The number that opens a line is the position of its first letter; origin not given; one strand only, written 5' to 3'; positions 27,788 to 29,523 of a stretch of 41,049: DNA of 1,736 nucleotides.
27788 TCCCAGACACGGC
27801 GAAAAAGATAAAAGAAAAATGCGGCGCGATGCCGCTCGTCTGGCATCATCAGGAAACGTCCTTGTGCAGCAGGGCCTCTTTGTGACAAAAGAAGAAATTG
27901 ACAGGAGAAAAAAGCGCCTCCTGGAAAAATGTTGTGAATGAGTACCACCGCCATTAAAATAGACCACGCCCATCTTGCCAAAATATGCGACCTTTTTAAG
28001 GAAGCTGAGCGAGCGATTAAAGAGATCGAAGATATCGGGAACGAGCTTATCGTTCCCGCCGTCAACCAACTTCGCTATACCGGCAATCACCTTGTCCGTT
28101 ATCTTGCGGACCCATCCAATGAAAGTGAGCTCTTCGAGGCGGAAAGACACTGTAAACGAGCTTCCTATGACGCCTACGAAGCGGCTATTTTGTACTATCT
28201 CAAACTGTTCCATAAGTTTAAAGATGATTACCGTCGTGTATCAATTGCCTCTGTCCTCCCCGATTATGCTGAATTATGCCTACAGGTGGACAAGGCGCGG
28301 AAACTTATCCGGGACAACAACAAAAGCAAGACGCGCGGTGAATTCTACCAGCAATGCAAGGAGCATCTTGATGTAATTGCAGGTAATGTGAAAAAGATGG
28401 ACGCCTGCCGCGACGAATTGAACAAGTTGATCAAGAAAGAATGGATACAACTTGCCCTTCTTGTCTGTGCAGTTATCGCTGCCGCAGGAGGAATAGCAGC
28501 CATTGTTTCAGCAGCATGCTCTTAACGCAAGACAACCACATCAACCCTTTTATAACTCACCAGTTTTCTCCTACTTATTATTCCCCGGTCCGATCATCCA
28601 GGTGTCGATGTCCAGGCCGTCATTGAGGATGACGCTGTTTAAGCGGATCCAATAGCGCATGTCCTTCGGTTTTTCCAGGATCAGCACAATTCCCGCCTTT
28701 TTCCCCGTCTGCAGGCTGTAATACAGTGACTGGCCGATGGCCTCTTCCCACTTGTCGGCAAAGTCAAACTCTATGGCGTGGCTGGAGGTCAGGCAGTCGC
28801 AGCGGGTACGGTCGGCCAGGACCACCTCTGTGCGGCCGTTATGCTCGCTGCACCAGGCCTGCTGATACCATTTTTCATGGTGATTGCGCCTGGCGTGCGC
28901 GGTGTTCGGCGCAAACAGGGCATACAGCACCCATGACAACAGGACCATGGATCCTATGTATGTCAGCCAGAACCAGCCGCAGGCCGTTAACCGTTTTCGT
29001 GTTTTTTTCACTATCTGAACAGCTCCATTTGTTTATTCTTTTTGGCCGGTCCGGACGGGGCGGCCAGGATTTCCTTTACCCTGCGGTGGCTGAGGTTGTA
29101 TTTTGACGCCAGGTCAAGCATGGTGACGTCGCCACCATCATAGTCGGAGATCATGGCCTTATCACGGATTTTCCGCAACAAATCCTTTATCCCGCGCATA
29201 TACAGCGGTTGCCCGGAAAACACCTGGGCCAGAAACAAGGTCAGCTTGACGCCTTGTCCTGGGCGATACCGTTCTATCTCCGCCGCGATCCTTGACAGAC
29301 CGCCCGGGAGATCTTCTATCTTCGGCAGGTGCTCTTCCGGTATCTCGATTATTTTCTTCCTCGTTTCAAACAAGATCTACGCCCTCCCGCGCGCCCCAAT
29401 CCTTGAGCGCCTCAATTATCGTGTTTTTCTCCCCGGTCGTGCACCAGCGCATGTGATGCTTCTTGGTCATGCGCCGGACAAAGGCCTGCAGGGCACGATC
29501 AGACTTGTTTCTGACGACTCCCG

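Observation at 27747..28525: Candidate novel two-gene module: 64-aa basic protein plus 195-aa tail-anchored protein with an R-x4-H motif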

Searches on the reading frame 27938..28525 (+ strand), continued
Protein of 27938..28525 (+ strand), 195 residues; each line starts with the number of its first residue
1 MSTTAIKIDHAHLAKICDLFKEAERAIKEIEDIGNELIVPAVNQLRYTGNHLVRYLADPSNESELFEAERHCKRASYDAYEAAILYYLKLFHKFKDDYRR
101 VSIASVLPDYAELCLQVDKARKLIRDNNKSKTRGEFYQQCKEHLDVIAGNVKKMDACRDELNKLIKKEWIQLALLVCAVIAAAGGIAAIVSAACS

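Call 54: search_protein_families(library=padloc, proteins=[L017:308-2482:-, L017:2565-3350:+, L017:3347-4273:+, L017:4896-5567:+, L017:6835-8694:+, L017:8687-9775:+, L017:9772-11142:+, L017:11154-12224:+, L015:2201-2599:+, L015:587-2143:-], max_evalue=0.001)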
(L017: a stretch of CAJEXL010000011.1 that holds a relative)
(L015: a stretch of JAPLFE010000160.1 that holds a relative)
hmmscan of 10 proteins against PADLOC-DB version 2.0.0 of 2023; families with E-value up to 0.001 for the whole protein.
L017:308-2482:- (724 aa): 118 families (the best 25 are shown)
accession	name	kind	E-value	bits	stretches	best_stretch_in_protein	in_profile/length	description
PDLC02063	Cas1_IIIb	-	1.9e-112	374.8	1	14-724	14-617/617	-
PDLC01248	Cas1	-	3.3e-87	290.6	1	383-712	1-289/289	"CAS-I,CAS-II,CAS-III,CAS-IV,CAS-V,CAS-VI; acquisition_1"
PDLC01608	Cas1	-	4.7e-87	290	1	385-678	1-276/276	"CAS-I,CAS-II,CAS-III,CAS-IV,CAS-V,CAS-VI; acquisition_1"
PDLC01136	RT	-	1.5e-84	281.5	1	5-278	2-260/263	RT (reverse transcriptase)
PDLC00928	Cas1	-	4e-84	280.3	1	383-711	1-314/315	Cas1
PDLC00927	Cas1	-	1.3e-78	262.5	1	384-715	1-324/327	CRISPR-associated endonuclease Cas1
PDLC02025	Cas1d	-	4.9e-76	254.2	1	383-720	2-313/316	-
PDLC00923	Cas1c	-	6.5e-74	247.2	1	381-720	2-338/340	"CRISPR-associated endonuclease Cas1, subtype I-C/DVULG"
PDLC01743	Cas1c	-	7e-74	247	1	381-720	4-334/337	-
PDLC01334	Cas1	-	1.2e-73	246.3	1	381-720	1-335/336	"CAS-I,CAS-II,CAS-III,CAS-IV,CAS-V,CAS-VI; acquisition_1"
PDLC01747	Cas1g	-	1.3e-73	246.3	1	380-722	195-522/523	-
PDLC01449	Cas1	-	5.3e-66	220.8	1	383-713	2-283/285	"CAS-I,CAS-II,CAS-III,CAS-IV,CAS-V,CAS-VI; acquisition_1"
PDLC01740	Cas1_IIIa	-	3.9e-65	218.8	1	384-711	2-315/331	-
PDLC01249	Cas1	-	1.5e-59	199.5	1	385-653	1-246/246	"CAS-I,CAS-II,CAS-III,CAS-IV,CAS-V,CAS-VI; acquisition_1"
PDLC02067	Cas1b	-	2.7e-50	169.7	1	383-713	200-523/533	-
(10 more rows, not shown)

L017:2565-3350:+ (261 aa): 2 families
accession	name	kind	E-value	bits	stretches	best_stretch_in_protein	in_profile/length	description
PDLC03540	REase_II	-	3e-93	310.1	1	29-259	9-240/247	Type II restriction enzyme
PDLC03400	REase_II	-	1.4e-50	170.4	1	27-194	7-174/222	Type II restriction enzyme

L017:3347-4273:+ (308 aa): 66 families (the best 25 are shown)
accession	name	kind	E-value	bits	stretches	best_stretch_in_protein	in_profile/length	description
PDLC03350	MTase_II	-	4.6e-66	221.4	1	4-265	51-297/312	Type II methyltransferase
PDLC03259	MTase_II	-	4.5e-62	208.2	1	8-278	2-270/423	Type II methyltransferase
PDLC03353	MTase_II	-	1.2e-59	199.9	1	5-269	5-256/260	Type II methyltransferase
PDLC03283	MTase_II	-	4e-52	175.6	1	7-266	2-274/352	Type II methyltransferase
PDLC03387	MTase_II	-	1e-32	111.5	2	149-268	161-280/289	Type II methyltransferase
PDLC03260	MTase_II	-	1.2e-29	101.4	2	166-265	208-309/349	Type II methyltransferase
PDLC03371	MTase_II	-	2.5e-29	100.6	1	6-268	7-257/260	Type II methyltransferase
PDLC03299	MTase_II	-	4.9e-26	89.9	1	5-265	10-259/296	Type II methyltransferase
PDLC03246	MTase_II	-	1.4e-22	78.3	1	17-256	121-359/376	Type II methyltransferase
PDLC03265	MTase_II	-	1.5e-20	72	2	174-263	237-328/333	Type II methyltransferase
PDLC03252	MTase_II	-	3.4e-19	67.4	2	11-87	92-168/365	Type II methyltransferase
PDLC03236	MTase_II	-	1.7e-18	64.4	1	11-259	651-895/912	Type II methyltransferase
PDLC03276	MTase_II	-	9.4e-18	62.6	1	12-257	147-394/404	Type II methyltransferase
PDLC03351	MTase_II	-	1.7e-17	61.7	2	213-274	138-199/348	Type II methyltransferase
PDLC04134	mad2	-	2.1e-17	61.1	2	178-265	248-335/492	mads_2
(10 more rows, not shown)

L017:4896-5567:+ (223 aa): 2 families
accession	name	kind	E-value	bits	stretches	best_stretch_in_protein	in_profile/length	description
PDLC01550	Csx23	-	3.3e-24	82.9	1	121-223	10-102/102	CAS-III-D; associated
PDLC01072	Csx23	-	2.3e-10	38.8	1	123-222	57-139/143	Unknown function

L017:6835-8694:+ (619 aa): 16 families
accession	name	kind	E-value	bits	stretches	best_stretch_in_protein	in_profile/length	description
PDLC01292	Cas10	-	2.6e-65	219.4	1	7-485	2-386/387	CAS-III; effector_LS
PDLC02054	Cas10b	-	4e-60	202.2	2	323-617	263-534/537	-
PDLC01422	Cas10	-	6.7e-60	201.6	1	6-609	3-514/519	CAS-III; effector_LS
PDLC00917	Cas10b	-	6.3e-37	125.7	2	179-475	236-510/510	"CRISPR-associated protein Cas10/Cmr2, subtype III-B"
PDLC01444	Cas10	-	2.1e-30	104.1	1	6-599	123-591/605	CAS-III; effector_LS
PDLC02051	Cas10b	-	5.2e-17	60.2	1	321-507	228-394/479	-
PDLC02052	Cas10b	-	1.2e-15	54.9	1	394-504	648-773/875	-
PDLC02055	Cas10b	-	3.2e-15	53.9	1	339-498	216-362/487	-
PDLC01651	Cas10b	-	2e-11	42.2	1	8-123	2-89/113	CAS-III-B; effector_LS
PDLC00920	Cas10b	-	3.4e-11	41.7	1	6-58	2-58/116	Cas10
PDLC00916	Cas10a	-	2.9e-07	27.8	1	317-475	500-650/650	"CRISPR-associated protein Cas10/Csm1, subtype III-A/MTUBE"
PDLC01529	Cas10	-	4.9e-07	27.4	1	321-490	187-336/370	CAS-III; effector_LS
PDLC01293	Cas10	-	2.6e-06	24.6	1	283-475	402-577/577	CAS-III; effector_LS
PDLC00919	Cas10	-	1.3e-05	22.5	1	309-484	186-375/414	Cas10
PDLC01739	Cas10a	-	6.7e-05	19.5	1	336-487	496-631/731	-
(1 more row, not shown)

L017:8687-9775:+ (362 aa): 6 families
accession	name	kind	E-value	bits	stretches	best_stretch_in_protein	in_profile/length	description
PDLC01361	Cmr3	-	1.3e-64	217.2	1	7-357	1-306/308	"CAS-III-B,CAS-III-C; effector_G5"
PDLC00980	Cmr3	-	8.4e-63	211.1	1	7-358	1-356/357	Cmr3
PDLC01640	Cmr3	-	4.7e-56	189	1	5-359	1-322/324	"CAS-III-B,CAS-III-C; effector_G5"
PDLC00978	Cmr3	-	4.2e-38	129.5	1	10-357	6-342/346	CRISPR type III-B/RAMP module-associated protein Cmr3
PDLC01269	Cmr3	-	1.1e-33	115.4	1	14-354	1-267/273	"CAS-III-B,CAS-III-C; effector_G5"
PDLC01454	Cmr3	-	2.8e-31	107.1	1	6-358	4-275/278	"CAS-III-B,CAS-III-C; effector_G5"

L017:9772-11142:+ (456 aa): 17 families
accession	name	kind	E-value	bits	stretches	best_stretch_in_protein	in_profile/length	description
PDLC01936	CARF7--CARF_RelE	-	3e-67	225.5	1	1-278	2-250/356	-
PDLC01033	CARF_RelE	-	3.5e-52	175.6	1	2-368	3-228/294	CARF+RelE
PDLC01969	CARF_RelE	-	7.1e-30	102.4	1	74-282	1-193/296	-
PDLC01355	Csm6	-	9.8e-30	101.4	1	49-220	12-166/172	CAS-III; associated_signaling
PDLC01926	CARF7--CARF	-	1.1e-26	91.8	1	3-235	4-201/241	-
PDLC01930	CARF7--CARF_DUF2103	-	1.5e-24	85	1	2-284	4-249/353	-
PDLC01634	Csm6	-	4.6e-24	83.1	1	70-215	2-130/130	CAS-III; associated_signaling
PDLC01934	CARF7--CARF_RelE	-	6.6e-23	79.3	1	3-281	5-260/359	-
PDLC01931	CARF7--CARF_DUF2103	-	1.1e-18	65.6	1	2-281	3-237/340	-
PDLC01939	CARF7--CARF_RelE_like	-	4.7e-17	59.8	1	69-279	55-254/370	-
PDLC01937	CARF7--CARF_RelE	-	7.2e-17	59.3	1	51-279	21-234/344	-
PDLC01462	Csm6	-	5.5e-15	53.5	1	7-224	1-179/192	CAS-III; associated_signaling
PDLC01307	Csm6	-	2.1e-11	41.9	1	58-221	22-158/169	CAS-III; associated_signaling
PDLC01935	CARF7--CARF_RelE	-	2.2e-11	41.7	1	2-295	4-273/369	-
PDLC01933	CARF7--CARF_HD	-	6.7e-10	36.1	1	4-237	7-227/670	-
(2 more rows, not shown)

L017:11154-12224:+ (356 aa): 22 families
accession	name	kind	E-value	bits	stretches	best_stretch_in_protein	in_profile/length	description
PDLC00981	Cmr4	-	2.4e-69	232.4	1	7-336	2-283/283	CRISPR type III-B/RAMP module RAMP protein Cmr4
PDLC01295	Cmr4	-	2.5e-69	232.4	1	7-336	2-256/256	"CAS-III-B,CAS-III-C; effector_G7"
PDLC00982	Cmr4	-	1.4e-68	229.7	1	7-336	2-281/281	Cmr4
PDLC01441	Cmr4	-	4.5e-65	217.8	1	6-338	3-242/245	"CAS-III-B,CAS-III-C; effector_G7"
PDLC01016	Csm3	-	8.5e-18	63.4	1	10-336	3-189/189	Csm3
PDLC01613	Csm3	-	1.7e-13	49.9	1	10-336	2-177/177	"CAS-III-A,CAS-III-D; effector_G7"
PDLC01339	Csm3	-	1.8e-12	46.6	1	13-115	2-95/163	"CAS-III-A,CAS-III-D; effector_G7"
PDLC02111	Cas7_IIId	-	2.2e-10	38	1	10-81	16-75/417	-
PDLC01015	Csm3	-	7.7e-10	38.2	1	13-124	2-98/178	Csm3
PDLC02107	Cas7_IIId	-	2.2e-09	34.7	1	9-69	11-70/426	-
PDLC01296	Csm3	-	1.7e-08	32.7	1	10-56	10-54/192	"CAS-III-A,CAS-III-D; effector_G7"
PDLC01442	Csm3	-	2.7e-08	31.9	1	10-69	14-66/208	"CAS-III-A,CAS-III-D; effector_G7"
PDLC01297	Csm3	-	5.2e-08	31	1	10-86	9-87/198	"CAS-III-A,CAS-III-D; effector_G7"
PDLC01017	Csm3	-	1.7e-07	29.2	1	7-56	12-64/257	Csm3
PDLC01014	Csm3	-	4.4e-07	28.2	1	10-60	10-63/203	CRISPR type III-A/MTUBE-associated RAMP protein Csm3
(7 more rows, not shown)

L015:2201-2599:+ (132 aa): 2 families
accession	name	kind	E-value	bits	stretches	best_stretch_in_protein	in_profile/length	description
PDLC01550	Csx23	-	6.9e-18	62.6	1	13-82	37-102/102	CAS-III-D; associated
PDLC01072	Csx23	-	1.2e-06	26.7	1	8-82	81-140/143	Unknown function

L015:587-2143:- (518 aa): 36 families (the best 25 are shown)
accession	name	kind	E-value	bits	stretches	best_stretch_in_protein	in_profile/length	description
PDLC01608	Cas1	-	1.2e-86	288.6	1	179-472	1-276/276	"CAS-I,CAS-II,CAS-III,CAS-IV,CAS-V,CAS-VI; acquisition_1"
PDLC01248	Cas1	-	3.4e-86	287.3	1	177-506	1-289/289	"CAS-I,CAS-II,CAS-III,CAS-IV,CAS-V,CAS-VI; acquisition_1"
PDLC00928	Cas1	-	1.4e-81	271.9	1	177-505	1-314/315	Cas1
PDLC00927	Cas1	-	4e-76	254.3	1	178-509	1-324/327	CRISPR-associated endonuclease Cas1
PDLC01747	Cas1g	-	8.1e-75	250.4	1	173-516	194-522/523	-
PDLC00923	Cas1c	-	1.7e-74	249.2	1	175-514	2-338/340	"CRISPR-associated endonuclease Cas1, subtype I-C/DVULG"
PDLC01334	Cas1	-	3.7e-74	248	1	175-514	1-335/336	"CAS-I,CAS-II,CAS-III,CAS-IV,CAS-V,CAS-VI; acquisition_1"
PDLC01743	Cas1c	-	5.9e-74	247.3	1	175-514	4-334/337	-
PDLC02025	Cas1d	-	1.1e-73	246.6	1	177-514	2-313/316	-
PDLC01740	Cas1_IIIa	-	3.5e-67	225.5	1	178-504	2-314/331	-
PDLC01449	Cas1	-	8.8e-64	213.5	1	177-507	2-283/285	"CAS-I,CAS-II,CAS-III,CAS-IV,CAS-V,CAS-VI; acquisition_1"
PDLC01249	Cas1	-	2.5e-58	195.5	1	179-447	1-246/246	"CAS-I,CAS-II,CAS-III,CAS-IV,CAS-V,CAS-VI; acquisition_1"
PDLC02063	Cas1_IIIb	-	4.6e-57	191.9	1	21-518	230-617/617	-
PDLC02067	Cas1b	-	7.8e-51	171.4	1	177-506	200-522/533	-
PDLC02066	Cas1b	-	3.9e-48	162.4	1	178-505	2-320/322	-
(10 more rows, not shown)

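Call 55: find_related_loci(query=A2, collection=viral_contigs, flank=7000)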
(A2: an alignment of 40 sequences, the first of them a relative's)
Query A2 (195 aa) in viral_contigs; peptide patterns used: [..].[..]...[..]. (x = any residue, [..] = any of these).
21 stretches matched a pattern; 4 encode a relative of the query (tblastn E <= 1e-3); 4 distinct loci.
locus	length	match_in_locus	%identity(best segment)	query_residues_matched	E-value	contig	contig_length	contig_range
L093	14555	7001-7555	48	9-194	7e-54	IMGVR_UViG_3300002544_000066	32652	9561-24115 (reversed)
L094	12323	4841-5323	32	13-170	2e-22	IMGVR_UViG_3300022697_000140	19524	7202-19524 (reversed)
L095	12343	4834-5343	36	19-185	2e-21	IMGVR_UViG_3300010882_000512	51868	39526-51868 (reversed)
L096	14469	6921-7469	28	20-185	1e-16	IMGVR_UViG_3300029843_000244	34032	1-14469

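Call 81: find_encoding_contigs(protein=P0013, flank=7000, max_places=2)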
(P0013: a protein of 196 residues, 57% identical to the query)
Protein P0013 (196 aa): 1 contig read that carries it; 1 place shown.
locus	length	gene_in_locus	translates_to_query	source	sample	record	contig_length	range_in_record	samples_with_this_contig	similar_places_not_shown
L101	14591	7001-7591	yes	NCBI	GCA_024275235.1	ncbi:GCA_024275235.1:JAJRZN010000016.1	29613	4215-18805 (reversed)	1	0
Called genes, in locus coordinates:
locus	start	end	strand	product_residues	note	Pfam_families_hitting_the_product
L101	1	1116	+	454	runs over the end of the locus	PF08378:NERD, PF13604:AAA_30 (weak)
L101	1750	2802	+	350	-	PF12849:PBP_like_2, PF01547:SBP_bac_1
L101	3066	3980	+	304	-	PF00528:BPD_transp_1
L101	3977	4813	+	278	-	PF00528:BPD_transp_1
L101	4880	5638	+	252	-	PF00005:ABC_tran, PF02463:SMC_N (faint), PF13304:AAA_21 (faint)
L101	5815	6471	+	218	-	PF01895:PhoU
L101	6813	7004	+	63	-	-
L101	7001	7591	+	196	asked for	-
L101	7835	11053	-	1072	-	PF00873:ACR_tran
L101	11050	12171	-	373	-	PF25919:BSH_CusB (faint), PF00364:Biotin_lipoyl (faint), PF25917:BSH_RND, PF25973:BSH_CzcB (weak), PF25876:HH_MFP_RND (weak), PF25893:HH_CzcB (weak), PF25954:Beta-barrel_RND_2 (faint), PF25989:YknX_C, +1 more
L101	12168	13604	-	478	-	PF02321:OEP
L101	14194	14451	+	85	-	-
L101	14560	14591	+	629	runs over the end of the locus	PF13623:SurA_N_2, PF13624:SurA_N_3, PF09312:SurA_N, PF13145:Rotamase_2, PF13616:Rotamase_3, PF00639:Rotamase, PF13145:Rotamase_2 (weak)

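Call 85: search_protein_families(library=pfam, proteins=[L094:2188-4062:-, L094:5720-8839:-, L095:6020-7192:-, L095:2756-3400:+, L096:1543-4944:+, L096:4946-6589:+, L096:7514-8632:+, L022:3879-5372:+, L022:6727-8703:-, L091:4693-5397:-], max_evalue=0.0001)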
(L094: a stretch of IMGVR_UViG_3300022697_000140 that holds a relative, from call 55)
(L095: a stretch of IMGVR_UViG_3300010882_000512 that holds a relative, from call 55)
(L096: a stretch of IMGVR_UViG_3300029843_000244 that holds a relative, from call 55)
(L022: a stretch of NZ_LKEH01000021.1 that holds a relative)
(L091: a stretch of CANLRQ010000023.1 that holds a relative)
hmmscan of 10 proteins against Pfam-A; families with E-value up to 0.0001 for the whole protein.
L094:2188-4062:- (624 aa): 1 family
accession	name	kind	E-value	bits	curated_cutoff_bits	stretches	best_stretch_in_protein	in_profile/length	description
PF05136.18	Phage_portal_2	-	9e-97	324.8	32.9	1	49-392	3-351/354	Phage portal protein, lambda family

L094:5720-8839:- (1039 aa): 3 families
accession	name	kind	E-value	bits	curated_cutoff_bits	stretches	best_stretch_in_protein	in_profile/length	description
PF05876.18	GpA_ATPase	-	9.6e-68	228.9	25.6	1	39-280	1-243/247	Phage terminase large subunit gpA, ATPase domain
PF20454.4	GpA_nuclease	-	1.3e-52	179.3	22.5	1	300-586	1-277/294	Terminase large subunit gpA, endonuclease domain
PF14528.11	LAGLIDADG_3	-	6.2e-06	26.8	22.5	0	826-884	5-61/82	LAGLIDADG-like domain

L095:6020-7192:- (390 aa): 1 family
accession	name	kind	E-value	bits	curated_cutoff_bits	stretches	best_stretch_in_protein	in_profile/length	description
PF00589.27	Phage_integrase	-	1.7e-15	57.7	27.1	1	187-339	14-169/172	Phage integrase family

L095:2756-3400:+ (214 aa): 0 families

L096:1543-4944:+ (1133 aa): 0 families

L096:4946-6589:+ (547 aa): 0 families

L096:7514-8632:+ (372 aa): 0 families

L022:3879-5372:+ (497 aa): 7 families
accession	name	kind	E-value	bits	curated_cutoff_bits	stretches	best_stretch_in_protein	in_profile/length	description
PF01078.27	Mg_chelatase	-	3.5e-95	317.7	20.3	1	190-391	1-203/207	Magnesium chelatase, subunit ChlI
PF13541.12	ChlI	-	2.1e-43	147.5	27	1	21-142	1-121/121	Subunit ChlI of Mg-chelatase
PF13335.12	Mg_chelatase_C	-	3.3e-26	92.1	26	1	402-493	2-94/94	Magnesium chelatase, subunit ChlI C-terminal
PF07728.20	AAA_5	-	7.1e-09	36.2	22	1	213-348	1-125/139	AAA domain (dynein-related subfamily)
PF00493.29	MCM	-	3.3e-07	30.1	23.3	1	287-387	114-204/224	MCM P-loop domain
PF05362.19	Lon_C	-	2.2e-06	27.8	21.1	1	18-145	42-175/205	Lon protease (S16) C-terminal proteolytic domain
PF00158.32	Sigma54_activat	-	8.2e-05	22.8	20.2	0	281-344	80-141/168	Sigma-54 interaction domain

L022:6727-8703:- (658 aa): 6 families
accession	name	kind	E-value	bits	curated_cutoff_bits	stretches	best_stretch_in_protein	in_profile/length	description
PF17201.10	Cache_3-Cache_2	-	4.7e-83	279.4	27.7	1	35-307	4-297/299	Cache 3/Cache 2 fusion domain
PF00015.26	MCPsignal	-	1.9e-41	142.2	34.6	1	444-623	4-169/172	Methyl-accepting chemotaxis protein (MCP) signalling domain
PF17202.10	sCache_3_3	-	8.5e-29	100.5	28.8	1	108-214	2-103/107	Single cache domain 3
PF00672.30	HAMP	-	1.6e-14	54.4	25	1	328-378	2-52/53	HAMP domain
PF17203.10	sCache_3_2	-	2.5e-05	24.8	28.4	1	121-210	48-130/140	Single cache domain 3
PF02743.24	dCache_1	-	4.9e-05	23.4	45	1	123-292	65-239/240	Cache domain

L091:4693-5397:- (234 aa): 2 families
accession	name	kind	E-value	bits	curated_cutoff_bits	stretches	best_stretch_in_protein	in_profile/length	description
PF12727.12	PBP_like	-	8e-54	182.2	27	1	18-199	7-189/193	PBP superfamily domain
PF13531.11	SBP_bac_11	-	9.9e-06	25.9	25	1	55-212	51-222/227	Bacterial extracellular solute-binding protein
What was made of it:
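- next to an integrase (call 85)
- Tried and rejected: The duplicated flanking ORFs are PBP-like solute-binding proteins, not transposases (call 85).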

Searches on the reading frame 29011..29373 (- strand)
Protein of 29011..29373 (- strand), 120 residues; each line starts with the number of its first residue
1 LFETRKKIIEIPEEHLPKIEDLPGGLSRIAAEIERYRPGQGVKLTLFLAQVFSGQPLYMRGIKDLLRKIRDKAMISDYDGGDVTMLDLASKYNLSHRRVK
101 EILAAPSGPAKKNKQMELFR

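Call 5: search_protein_families(library=pfam, proteins=[window:29011-29373:-], max_evalue=1)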
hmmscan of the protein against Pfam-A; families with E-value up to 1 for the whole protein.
window:29011-29373:- (120 aa): 2 families
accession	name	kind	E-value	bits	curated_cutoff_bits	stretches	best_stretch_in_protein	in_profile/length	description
PF08765.17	Mor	-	7.2e-07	29.6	24.9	1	40-118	31-107/107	Mor transcription activator family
PF04545.22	Sigma70_r4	-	0.15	12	24.1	1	70-103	8-41/50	Sigma-70, region 4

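Call 6: search_protein_families(library=phrogs, proteins=[window:29011-29373:-], max_evalue=1)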
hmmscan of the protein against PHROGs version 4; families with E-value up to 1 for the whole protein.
window:29011-29373:- (120 aa): 4 families
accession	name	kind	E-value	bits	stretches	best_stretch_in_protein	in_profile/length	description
phrog_836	-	transcription regulation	1e-09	39.6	1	48-119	63-132/133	late transcriptional activator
phrog_532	-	transcription regulation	2.6e-08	35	1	39-119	52-130/132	late transcriptional activator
phrog_23746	-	unknown function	0.1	13.2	1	65-105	44-83/244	-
phrog_38043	-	unknown function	0.13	13.2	1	67-103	7-42/162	-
